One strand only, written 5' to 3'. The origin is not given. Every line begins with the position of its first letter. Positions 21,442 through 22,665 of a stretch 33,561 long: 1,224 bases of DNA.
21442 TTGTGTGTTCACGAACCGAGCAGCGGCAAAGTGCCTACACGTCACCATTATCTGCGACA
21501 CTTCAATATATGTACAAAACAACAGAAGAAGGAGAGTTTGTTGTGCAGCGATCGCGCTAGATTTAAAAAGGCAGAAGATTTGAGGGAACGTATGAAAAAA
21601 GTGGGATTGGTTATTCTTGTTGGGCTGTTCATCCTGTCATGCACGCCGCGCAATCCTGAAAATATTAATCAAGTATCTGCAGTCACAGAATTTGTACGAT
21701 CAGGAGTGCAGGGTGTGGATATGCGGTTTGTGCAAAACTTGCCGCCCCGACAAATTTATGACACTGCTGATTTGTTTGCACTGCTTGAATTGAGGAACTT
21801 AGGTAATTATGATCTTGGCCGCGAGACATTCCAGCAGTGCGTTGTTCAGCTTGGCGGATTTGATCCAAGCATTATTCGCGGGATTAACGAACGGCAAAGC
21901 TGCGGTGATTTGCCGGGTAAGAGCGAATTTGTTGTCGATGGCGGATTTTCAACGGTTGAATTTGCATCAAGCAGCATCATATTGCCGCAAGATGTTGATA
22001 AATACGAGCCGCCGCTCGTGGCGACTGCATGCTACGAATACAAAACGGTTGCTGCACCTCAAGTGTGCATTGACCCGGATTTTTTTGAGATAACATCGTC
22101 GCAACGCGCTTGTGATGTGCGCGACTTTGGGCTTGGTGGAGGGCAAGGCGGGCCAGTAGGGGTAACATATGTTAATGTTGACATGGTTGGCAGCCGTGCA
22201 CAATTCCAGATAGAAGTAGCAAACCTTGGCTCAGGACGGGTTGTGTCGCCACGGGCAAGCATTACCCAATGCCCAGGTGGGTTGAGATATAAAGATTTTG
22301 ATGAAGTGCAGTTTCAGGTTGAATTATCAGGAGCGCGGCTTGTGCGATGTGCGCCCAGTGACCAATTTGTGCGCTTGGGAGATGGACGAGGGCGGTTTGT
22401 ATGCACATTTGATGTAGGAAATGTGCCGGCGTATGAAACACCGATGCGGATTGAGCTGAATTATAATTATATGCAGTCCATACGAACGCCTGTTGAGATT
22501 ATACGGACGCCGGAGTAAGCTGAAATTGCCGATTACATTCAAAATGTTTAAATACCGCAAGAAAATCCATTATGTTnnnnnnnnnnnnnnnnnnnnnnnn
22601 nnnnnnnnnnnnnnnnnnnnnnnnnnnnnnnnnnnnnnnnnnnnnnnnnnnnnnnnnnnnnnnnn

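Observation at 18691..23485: Four-gene cluster: a polytopic membrane protein plus three lipobox paralogs sharing one unassigned, disulfide-marked two-domain module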

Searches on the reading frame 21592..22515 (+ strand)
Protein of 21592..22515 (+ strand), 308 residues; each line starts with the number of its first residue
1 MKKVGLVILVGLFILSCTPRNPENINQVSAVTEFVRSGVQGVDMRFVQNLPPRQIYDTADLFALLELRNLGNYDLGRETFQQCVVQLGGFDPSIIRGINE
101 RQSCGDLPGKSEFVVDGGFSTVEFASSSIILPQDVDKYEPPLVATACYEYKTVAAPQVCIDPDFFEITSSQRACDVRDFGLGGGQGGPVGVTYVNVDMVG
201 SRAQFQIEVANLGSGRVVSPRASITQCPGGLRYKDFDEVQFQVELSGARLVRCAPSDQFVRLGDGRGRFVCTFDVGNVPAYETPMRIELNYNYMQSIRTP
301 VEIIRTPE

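Call 5: search_protein_families(library=pfam, proteins=[window:21592-22515:+], max_evalue=1)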
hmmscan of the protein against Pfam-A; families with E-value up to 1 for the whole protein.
window:21592-22515:+ (308 aa): 0 families

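Call 6: search_protein_families(library=ncbifam, proteins=[window:21592-22515:+], max_evalue=1)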
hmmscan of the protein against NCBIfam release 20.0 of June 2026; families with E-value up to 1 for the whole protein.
window:21592-22515:+ (308 aa): 0 families

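Call 8: find_homologous_proteins(query=window:21592-22515:+)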
Query window:21592-22515:+ (308 aa): 86 proteins with E <= 0.001 among 1319 candidates.
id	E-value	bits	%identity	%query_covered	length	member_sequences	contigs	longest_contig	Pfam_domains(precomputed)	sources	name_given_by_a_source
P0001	1.4e-203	693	100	100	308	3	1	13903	-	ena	-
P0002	8.7e-167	572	79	100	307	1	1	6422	-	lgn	-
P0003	4.1e-165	567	78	100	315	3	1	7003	-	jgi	-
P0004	2.3e-136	472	66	95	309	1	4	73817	-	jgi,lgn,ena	-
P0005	3.3e-136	472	66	99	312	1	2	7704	-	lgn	-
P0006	3.4e-135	468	65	98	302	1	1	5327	-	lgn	-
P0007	1.3e-132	460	64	99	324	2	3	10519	-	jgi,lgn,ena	-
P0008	2.4e-132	459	64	100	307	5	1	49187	-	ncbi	-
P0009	9.2e-132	457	65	100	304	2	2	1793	-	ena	-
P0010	9.3e-131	454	62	100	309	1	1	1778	-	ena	-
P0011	5.5e-130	451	64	95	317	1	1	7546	-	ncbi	-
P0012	5.9e-130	451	67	95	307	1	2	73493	-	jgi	jgi:hypothetical protein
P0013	1.6e-127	443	63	98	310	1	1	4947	-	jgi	jgi:hypothetical protein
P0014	9.9e-127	441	67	91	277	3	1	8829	-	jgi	jgi:hypothetical protein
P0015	2.6e-123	429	60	98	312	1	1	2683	-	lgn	-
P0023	2.4e-99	351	49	100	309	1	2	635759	-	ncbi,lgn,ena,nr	ncbi:MAG: hypothetical protein KAT77_02340 [Nanoarchaeota archaeon]|nr:hypothetical protein [Nanoarc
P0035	1.9e-81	292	46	96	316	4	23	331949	-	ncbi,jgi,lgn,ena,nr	ncbi:hypothetical protein HOC01_05790 [archaeon]|jgi:hypothetical protein|nr:hypothetical protein [a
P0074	6.0e-52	195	38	89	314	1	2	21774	-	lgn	-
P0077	8.2e-49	185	41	89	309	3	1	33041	-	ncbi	-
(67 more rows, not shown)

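Call 11: find_encoding_contigs(protein=P0023, flank=10000, max_places=2)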
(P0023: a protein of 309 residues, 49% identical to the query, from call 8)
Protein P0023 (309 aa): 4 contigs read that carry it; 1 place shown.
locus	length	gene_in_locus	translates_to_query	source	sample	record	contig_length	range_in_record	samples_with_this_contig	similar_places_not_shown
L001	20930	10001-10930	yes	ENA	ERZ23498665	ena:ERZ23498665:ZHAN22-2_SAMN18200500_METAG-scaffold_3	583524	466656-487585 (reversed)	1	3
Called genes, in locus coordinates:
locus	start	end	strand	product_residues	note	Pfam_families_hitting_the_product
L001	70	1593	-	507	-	PF01409:tRNA-synt_2d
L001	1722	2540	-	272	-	PF01978:TrmB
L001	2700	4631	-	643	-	PF16177:ACAS_N, PF00501:AMP-binding, PF13193:AMP-binding_C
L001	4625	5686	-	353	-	PF26356:Pelota_N, PF03464:eRF1_2, PF03465:eRF1_3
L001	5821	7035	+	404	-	-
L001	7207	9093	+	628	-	-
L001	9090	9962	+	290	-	-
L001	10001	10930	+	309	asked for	-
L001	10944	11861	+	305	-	-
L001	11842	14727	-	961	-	PF05496:RuvB_N (weak), PF13177:DNA_pol3_delta2 (faint), PF00004:AAA, PF13173:AAA_14 (faint), PF14890:Intein_splicing, PF08542:Rep_fac_C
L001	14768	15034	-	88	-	PF05239:PRC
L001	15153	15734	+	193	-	PF02778:tRNA_int_endo_N, PF01974:tRNA_int_endo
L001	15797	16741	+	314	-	-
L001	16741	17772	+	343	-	PF00752:XPG_N, PF00867:XPG_I, PF01367:5_3_exonuc (weak)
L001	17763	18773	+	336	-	PF18093:Trm5_N, PF25133:TYW2_N_2, PF02475:TRM5-TYW2_MTfase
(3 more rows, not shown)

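Call 12: find_encoding_contigs(protein=P0035, flank=8000, max_places=2)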
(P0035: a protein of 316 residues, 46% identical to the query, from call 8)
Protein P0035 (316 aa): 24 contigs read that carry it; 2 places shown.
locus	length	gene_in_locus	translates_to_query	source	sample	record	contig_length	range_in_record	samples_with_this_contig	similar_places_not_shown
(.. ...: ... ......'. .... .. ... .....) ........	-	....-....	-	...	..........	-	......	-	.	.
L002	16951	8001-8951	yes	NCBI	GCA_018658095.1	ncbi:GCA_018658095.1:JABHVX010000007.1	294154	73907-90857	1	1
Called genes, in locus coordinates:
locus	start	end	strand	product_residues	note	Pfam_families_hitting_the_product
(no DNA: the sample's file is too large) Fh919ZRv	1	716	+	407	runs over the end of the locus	-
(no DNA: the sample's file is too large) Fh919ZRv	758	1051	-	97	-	-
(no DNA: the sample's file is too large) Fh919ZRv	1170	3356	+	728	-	-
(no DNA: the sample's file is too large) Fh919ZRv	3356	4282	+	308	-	-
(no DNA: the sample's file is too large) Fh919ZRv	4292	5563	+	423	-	PF00109:ketoacyl-synt, PF02801:Ketoacyl-synt_C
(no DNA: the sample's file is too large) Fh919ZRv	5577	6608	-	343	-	PF00391:PEP-utilizers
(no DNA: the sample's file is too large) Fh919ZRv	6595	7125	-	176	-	-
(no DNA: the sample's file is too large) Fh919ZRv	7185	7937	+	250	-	PF01978:TrmB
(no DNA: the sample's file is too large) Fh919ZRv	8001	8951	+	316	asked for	-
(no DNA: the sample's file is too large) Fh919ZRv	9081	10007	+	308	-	-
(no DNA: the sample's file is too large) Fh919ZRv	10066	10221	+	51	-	-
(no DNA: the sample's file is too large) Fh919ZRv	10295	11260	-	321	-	PF03215:Rad17 (weak), PF05496:RuvB_N, PF00004:AAA, PF13173:AAA_14 (faint), PF13177:DNA_pol3_delta2, PF25361:AAA_lid_RFC1 (weak), PF08542:Rep_fac_C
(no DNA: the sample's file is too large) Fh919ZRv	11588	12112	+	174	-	-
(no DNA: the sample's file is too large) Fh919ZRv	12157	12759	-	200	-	PF16715:CDPS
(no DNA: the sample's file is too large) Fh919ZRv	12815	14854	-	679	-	PF01841:Transglut_core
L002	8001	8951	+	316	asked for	-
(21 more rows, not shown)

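Call 13: find_encoding_contigs(protein=P0077, flank=8000, max_places=2)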
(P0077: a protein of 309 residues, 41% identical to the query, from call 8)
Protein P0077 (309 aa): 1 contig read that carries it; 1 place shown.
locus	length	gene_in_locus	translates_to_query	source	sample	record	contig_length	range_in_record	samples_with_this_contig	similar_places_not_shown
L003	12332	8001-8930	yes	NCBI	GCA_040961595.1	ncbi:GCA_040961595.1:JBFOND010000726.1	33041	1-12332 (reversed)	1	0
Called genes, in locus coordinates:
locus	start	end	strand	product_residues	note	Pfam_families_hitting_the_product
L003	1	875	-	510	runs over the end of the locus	PF01409:tRNA-synt_2d, PF00587:tRNA-synt_2b (weak)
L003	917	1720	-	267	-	PF01978:TrmB, PF11495:TrmB_EBD_N (weak)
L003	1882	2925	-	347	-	PF26356:Pelota_N, PF03464:eRF1_2, PF03465:eRF1_3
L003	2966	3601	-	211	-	-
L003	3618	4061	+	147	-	-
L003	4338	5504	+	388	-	-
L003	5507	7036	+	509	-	-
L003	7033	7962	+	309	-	-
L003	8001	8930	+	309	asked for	-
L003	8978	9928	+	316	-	-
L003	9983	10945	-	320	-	PF05496:RuvB_N, PF13173:AAA_14 (weak), PF00004:AAA, PF13238:AAA_18 (faint), PF13177:DNA_pol3_delta2, PF25361:AAA_lid_RFC1 (weak), PF08542:Rep_fac_C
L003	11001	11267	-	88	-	PF05239:PRC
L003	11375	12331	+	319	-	?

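Call 14: find_encoding_contigs(protein=P0074, flank=8000, max_places=2)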
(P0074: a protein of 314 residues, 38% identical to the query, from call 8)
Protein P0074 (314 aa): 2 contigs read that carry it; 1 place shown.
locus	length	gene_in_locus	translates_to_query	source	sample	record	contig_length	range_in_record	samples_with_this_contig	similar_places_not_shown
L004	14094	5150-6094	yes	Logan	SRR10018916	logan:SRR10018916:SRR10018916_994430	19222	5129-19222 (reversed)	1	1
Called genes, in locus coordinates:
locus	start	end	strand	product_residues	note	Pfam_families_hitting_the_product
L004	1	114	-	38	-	?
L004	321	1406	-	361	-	PF26356:Pelota_N, PF03464:eRF1_2 (weak), PF03465:eRF1_3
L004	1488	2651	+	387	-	-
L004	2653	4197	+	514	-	-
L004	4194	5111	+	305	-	-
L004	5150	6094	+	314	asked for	-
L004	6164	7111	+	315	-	-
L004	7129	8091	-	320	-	PF05496:RuvB_N, PF00004:AAA, PF13177:DNA_pol3_delta2 (weak), PF08542:Rep_fac_C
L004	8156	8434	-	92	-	PF05239:PRC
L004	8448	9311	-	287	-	PF12705:PDDEXK_1, PF01930:Cas_Cas4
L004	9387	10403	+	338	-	PF00579:tRNA-synt_1b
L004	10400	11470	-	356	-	PF02073:Peptidase_M29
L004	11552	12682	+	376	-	PF07724:AAA_2 (faint), PF16450:Prot_ATP_ID_OB_C (faint), PF13191:AAA_16 (faint), PF00004:AAA, PF17862:AAA_lid_3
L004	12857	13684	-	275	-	PF13847:Methyltransf_31 (faint), PF25133:TYW2_N_2, PF02475:TRM5-TYW2_MTfase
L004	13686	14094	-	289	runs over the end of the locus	PF00892:EamA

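Call 18: search_solved_structures(query=A1, max_evalue=10)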
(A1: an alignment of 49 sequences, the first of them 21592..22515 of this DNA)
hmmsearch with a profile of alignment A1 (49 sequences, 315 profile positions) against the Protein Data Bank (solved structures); distinct sequences matched with E-value up to 10: 1.
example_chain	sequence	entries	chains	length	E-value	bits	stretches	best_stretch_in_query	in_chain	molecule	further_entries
9sq9_A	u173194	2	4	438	0.07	15.5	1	72-133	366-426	Lipid II isoglutaminyl synthase (glutamine-hydrolyzing) subunit MurT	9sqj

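Call 25: predict_structure(alignment_id=A1)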
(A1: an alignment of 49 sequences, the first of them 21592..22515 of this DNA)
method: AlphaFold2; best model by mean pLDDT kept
length: 308 residues; sequences in the alignment: 49
mean_pLDDT: 87.5   pTM: 0.80
mean pLDDT of the five models: 87.5, 87.0, 85.9, 85.6, 84.2
residues with pLDDT >= 90: 201; 70-90: 56; 50-70: 48; < 50: 3
segments of 3 or more residues with pLDDT < 50: none
pLDDT, mean of each block of 10 residues (from residue 1): 70 66 61 66 94 96 96 82 93 97 93 88 97 97 97 90 68 57 73 91 95 94 91 95 96 98 97 93 93 97 94
secondary structure, 60 per line:
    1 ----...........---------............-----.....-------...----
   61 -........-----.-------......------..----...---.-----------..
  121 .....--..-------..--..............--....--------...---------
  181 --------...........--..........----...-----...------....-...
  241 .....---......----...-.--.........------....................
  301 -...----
elements in order: H5-15 H25-36 E42-46 E54-56 E62-69 E83-88 E101-103 E119-125 E141-154 E157-160 E189-199 E202-211 E216-218 E238-245 E249-254 E259-261 E266-274 E281-300 E302-304

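Call 29: fold_search(model_id=the predicted structure, library=pdb)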
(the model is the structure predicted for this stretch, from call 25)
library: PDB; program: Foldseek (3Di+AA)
matches with E <= 10: 1424; with E <= 0.001: 43
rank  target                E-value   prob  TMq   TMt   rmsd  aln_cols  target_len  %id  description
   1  8xez_A                1.2e-05  0.99  0.24  0.09  29.6       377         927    8  Cryo-EM structure of integrin ITGAV/ITGB3 complex, conformation 5 (released 2024-12-18)
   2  3ije_A                2.3e-05  0.85  0.19  0.08  27.8       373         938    9  Crystal structure of the complete integrin alhaVbeta3 ectodomain plus an Alpha/beta transmembrane fragment (released 2009-09-29)
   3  8zdg_A                4.0e-05  0.87  0.20  0.08  25.6       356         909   10  Cryo-EM structure of the integrin avb3 with CWHM-12, conformation 1 (released 2025-10-22)
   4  2zai_C                4.8e-05  0.98  0.24  0.19  14.1       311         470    5  Crystal structure of the soluble domain of STT3 from P. furiosus (released 2007-12-11)
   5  4g1m_A                5.0e-05  0.91  0.21  0.08  29.4       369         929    8  Re-refinement of alpha V beta 3 structure (released 2012-12-12)
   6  9au7_C                5.0e-05  0.75  0.17  0.19  23.5       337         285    8  Human Retriever VPS35L/VPS29/VPS26C complex bound to SNX17 peptide (Composite Map) (released 2024-10-30)
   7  4mmz_A                6.6e-05  0.90  0.21  0.08  27.6       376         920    8  Integrin AlphaVBeta3 ectodomain bound to an antagonistic tenth domain of Fibronectin (released 2014-03-26)
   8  4nen_A                7.0e-05  0.77  0.18  0.06  27.3       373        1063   11  An internal ligand-bound, metastable state of a leukocyte integrin, aXb2 (released 2014-01-15)
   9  7nxd_A                7.4e-05  0.69  0.17  0.07  31.3       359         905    9  Cryo-EM structure of human integrin alpha5beta1 in the half-bent conformation (released 2021-08-25)
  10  2zai_B                1.1e-04  0.95  0.23  0.17  14.7       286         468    6  Crystal structure of the soluble domain of STT3 from P. furiosus (released 2007-12-11)
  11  8xei_A                1.1e-04  0.91  0.22  0.08  26.5       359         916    8  Cryo-EM structure of integrin ITGAV/ITGB3 complex, conformation 1 (released 2024-12-18)
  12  6kzb_C                1.3e-04  0.90  0.18  0.10  28.6       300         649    9  Transglutaminase2 complexed with calcium (released 2020-12-09)
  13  6avu_A                1.3e-04  0.72  0.18  0.07  25.2       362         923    7  Human alpha-V beta-3 Integrin (open conformation) in complex with the therapeutic antibody LM609 (released 2017-11-01)
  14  4mmx_A                1.4e-04  0.66  0.18  0.07  28.9       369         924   10  Integrin AlphaVBeta3 ectodomain bound to the tenth domain of Fibronectin (released 2014-03-26)
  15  3vu1_B                1.8e-04  0.90  0.22  0.16  14.8       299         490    7  Crystal structure of the C-terminal globular domain of oligosaccharyltransferase (PhAglB-L, O74088_PYRHO) from Pyrococ (released 2013-01-23)
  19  9i1y_B                2.6e-04  0.94  0.22  0.25  20.9       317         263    9  WxLIP from Enterococcus faecium (released 2026-01-28)
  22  9i25_C                2.9e-04  0.93  0.23  0.27  24.2       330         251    8  WxLIP from Enterococcus faecium locus A bound to long WxL (released 2026-01-28)
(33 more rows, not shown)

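Call 34: find_related_loci(query=A4, collection=genome_contigs, flank=8000)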
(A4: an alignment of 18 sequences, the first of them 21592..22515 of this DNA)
Query A4 (308 aa) in genome_contigs; peptide patterns used: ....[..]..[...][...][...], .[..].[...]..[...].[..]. (x = any residue, [..] = any of these).
456 stretches matched a pattern; 250 encode a relative of the query (tblastn E <= 1e-3); the best 80 are kept; 80 distinct loci.
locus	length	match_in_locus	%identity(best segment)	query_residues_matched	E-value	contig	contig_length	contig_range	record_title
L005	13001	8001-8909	64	2-307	3e-137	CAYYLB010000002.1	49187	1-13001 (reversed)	MAG TPA_asm: uncultured Methanosarcinales archaeon isolate binchicken_co38_1359 genome assembly, contig: NODE_1560_lengt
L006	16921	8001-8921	64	1-307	2e-134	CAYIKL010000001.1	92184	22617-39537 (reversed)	MAG TPA_asm: uncultured Methanosarcinales archaeon isolate ERP119705_co24_1021 genome assembly, contig: NODE_131_length_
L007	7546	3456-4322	64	17-308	7e-131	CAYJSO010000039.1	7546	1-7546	MAG TPA_asm: uncultured Methanosarcinales archaeon isolate ERP125453_co1_298 genome assembly, contig: NODE_12232_length_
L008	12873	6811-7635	54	31-308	6e-105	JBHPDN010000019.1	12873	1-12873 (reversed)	Nanoarchaeota archaeon isolate SAG AM-311-B02 NODE_19_length_12873_cov_33.142846, whole genome shotgun sequence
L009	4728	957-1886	51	1-307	2e-104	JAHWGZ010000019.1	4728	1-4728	MAG: Candidatus Woesearchaeota archaeon isolate FT1_228 k127_14236996, whole genome shotgun sequence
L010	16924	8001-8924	49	1-307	4e-104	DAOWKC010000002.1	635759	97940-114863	MAG TPA_asm: Candidatus Woesearchaeota archaeon isolate CSMAG_2085 CSMAG_2085_k141_456089_length_635759_cov_22.4599, who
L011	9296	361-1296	46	1-307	2e-91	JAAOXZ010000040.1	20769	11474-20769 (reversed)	Candidatus Woesearchaeota archaeon isolate DPANNHV_H2.bin.83 k83_1137182, whole genome shotgun sequence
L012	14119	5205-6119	46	7-308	1e-90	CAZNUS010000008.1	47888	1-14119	MAG TPA_asm: uncultured Methanosarcinales archaeon isolate binchicken_co38_1369 genome assembly, contig: NODE_1617_lengt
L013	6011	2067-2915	46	23-307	1e-90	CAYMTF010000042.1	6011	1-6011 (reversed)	MAG TPA_asm: uncultured Methanosarcinales archaeon isolate SRP077602_co11_565 genome assembly, contig: NODE_18436_length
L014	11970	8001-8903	46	6-307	6e-88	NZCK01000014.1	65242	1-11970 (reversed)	MAG: archaeon isolate ARS1203 MHASMcontig_162388, whole genome shotgun sequence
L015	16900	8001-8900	45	7-307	2e-86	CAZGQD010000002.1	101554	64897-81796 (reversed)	MAG TPA_asm: uncultured Methanosarcinales archaeon isolate binchicken_co141_348 genome assembly, contig: NODE_647_length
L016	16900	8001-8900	45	7-307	4e-86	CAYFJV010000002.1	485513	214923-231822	MAG TPA_asm: uncultured Methanosarcinales archaeon isolate ERP019367_co1_128 genome assembly, contig: NODE_24_length_485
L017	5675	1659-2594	43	1-307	2e-83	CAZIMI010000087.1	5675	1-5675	MAG TPA_asm: uncultured Methanosarcinales archaeon isolate SRP077602_co6_348 genome assembly, contig: NODE_20793_length_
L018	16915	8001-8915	45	3-307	3e-83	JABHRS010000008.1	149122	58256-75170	MAG: archaeon isolate SI039_bin19 k141_230561, whole genome shotgun sequence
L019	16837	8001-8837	45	27-307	2e-83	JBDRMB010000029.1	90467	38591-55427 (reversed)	MAG: archaeon isolate MEGAHIT-group-1.81 k141_5845224, whole genome shotgun sequence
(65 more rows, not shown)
